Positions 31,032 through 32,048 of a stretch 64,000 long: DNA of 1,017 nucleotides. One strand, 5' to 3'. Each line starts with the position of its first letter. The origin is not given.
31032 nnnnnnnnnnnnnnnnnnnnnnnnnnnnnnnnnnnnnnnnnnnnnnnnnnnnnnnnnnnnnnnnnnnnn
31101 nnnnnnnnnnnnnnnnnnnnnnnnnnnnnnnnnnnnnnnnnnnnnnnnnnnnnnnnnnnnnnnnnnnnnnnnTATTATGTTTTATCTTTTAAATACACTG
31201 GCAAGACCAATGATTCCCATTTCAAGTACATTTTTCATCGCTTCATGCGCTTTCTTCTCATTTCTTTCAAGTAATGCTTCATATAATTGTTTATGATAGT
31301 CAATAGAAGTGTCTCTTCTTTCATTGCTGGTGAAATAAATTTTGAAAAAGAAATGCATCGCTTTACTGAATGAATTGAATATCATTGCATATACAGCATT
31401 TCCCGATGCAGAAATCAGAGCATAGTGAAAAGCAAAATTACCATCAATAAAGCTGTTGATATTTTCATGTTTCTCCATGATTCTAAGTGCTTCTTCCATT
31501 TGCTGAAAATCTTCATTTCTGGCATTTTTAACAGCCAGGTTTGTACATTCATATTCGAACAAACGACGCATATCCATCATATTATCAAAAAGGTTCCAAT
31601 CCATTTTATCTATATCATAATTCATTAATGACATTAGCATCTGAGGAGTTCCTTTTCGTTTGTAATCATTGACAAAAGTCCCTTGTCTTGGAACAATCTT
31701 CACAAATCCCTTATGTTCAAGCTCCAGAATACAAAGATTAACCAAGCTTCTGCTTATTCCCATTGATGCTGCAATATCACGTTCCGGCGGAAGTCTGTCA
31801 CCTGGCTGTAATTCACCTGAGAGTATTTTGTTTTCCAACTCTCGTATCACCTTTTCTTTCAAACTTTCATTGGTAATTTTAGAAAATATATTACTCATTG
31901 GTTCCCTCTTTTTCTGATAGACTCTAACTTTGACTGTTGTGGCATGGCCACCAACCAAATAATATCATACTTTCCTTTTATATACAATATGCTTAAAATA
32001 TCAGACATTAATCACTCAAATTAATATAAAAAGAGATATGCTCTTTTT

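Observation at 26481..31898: GntR-controlled operon: CrtI-like FAD oxidoreductase, FNR/[2Fe-2S] reductase and a hydrolase-membrane fusion, with no known pathway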

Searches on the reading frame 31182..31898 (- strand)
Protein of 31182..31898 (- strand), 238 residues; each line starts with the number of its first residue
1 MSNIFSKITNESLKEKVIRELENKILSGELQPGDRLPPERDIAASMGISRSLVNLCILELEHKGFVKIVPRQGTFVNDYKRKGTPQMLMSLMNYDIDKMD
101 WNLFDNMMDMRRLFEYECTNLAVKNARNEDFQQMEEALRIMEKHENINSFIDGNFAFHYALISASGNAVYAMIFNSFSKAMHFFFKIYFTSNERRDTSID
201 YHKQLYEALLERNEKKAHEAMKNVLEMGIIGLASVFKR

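Call 3: search_protein_families(library=pfam, proteins=[window:31182-31898:-], max_evalue=0.01)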
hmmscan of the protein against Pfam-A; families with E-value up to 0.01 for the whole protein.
window:31182-31898:- (238 aa): 4 families
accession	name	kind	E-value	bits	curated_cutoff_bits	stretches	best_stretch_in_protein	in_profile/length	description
PF07729.17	FCD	-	1.7e-25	90.3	24.3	1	107-226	2-124/125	FCD domain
PF00392.27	GntR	-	3.6e-17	62.2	27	1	14-76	2-64/64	Bacterial regulatory proteins, gntR family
PF07840.17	FadR_C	-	3e-14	53.7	23.6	1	77-223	1-143/164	FadR C-terminal domain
PF01978.25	TrmB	-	0.0005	20.3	25.6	0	40-72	26-58/68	Sugar-specific transcriptional regulator TrmB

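Call 4: search_protein_families(library=ncbifam, proteins=[window:31182-31898:-], max_evalue=0.01)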
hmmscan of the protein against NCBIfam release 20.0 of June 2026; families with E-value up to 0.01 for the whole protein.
window:31182-31898:- (238 aa): 29 families (the best 25 are shown)
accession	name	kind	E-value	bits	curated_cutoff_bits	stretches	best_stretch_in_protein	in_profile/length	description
NF003011.0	PRK03837.1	subfamily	9.3e-26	90.9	260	1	7-226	8-227/241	transcriptional regulator NanR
TIGR02812.1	fadR_gamma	equivalog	4.5e-21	75.6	249.2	1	24-223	18-213/235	fatty acid metabolism transcriptional regulator FadR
NF007001.0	PRK09464.1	equivalog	1.1e-20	74.4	330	1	6-225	4-225/254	pyruvate dehydrogenase complex transcriptional repressor PdhR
NF003444.0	PRK04984.1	equivalog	1.1e-20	74.2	189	1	24-223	19-214/239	fatty acid metabolism transcriptional regulator FadR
TIGR03338.1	phnR_burk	equivalog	7e-18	65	271.5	2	8-77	7-75/212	phosphonate utilization associated transcriptional regulator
NF007442.0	PRK09990.1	equivalog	1.3e-17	64.1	301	1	10-224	8-227/256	transcriptional regulator GlcC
NF007588.0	PRK10225.1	equivalog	3.9e-17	62.4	442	1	19-226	16-225/257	Uxu operon transcriptional regulator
NF007741.0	PRK10421.1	equivalog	2.1e-16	60.1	311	1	11-226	6-227/262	transcriptional regulator LldR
NF008571.0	PRK11523.1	equivalog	8.7e-14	51.6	396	1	12-227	8-220/258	transcriptional regulator ExuR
NF052282.1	PLP_TF_PdxR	equivalog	2.1e-13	50.2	320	1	13-87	2-76/448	MocR-like pyridoxine biosynthesis transcription factor PdxR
TIGR02018.2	his_ut_repres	equivalog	8.9e-13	48.1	220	1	15-82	2-69/226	histidine utilization transcriptional repressor HutC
NF052286.1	ecto_TF_EhuR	exception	2.8e-10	39.3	480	1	16-91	15-90/458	MocR-like ectoine utilization transcription factor EhuR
NF011575.0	PRK14999.1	equivalog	1.1e-08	34.7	424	1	10-82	10-82/241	histidine utilization repressor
NF008504.0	PRK11414.1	equivalog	1.4e-08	34.7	225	1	7-230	6-213/221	GntR family transcriptional regulator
NF052281.1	rhizopine_MocR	equivalog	4.6e-08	32.1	650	1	9-84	15-90/479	rhizopine catabolism transcriptional regulator MocR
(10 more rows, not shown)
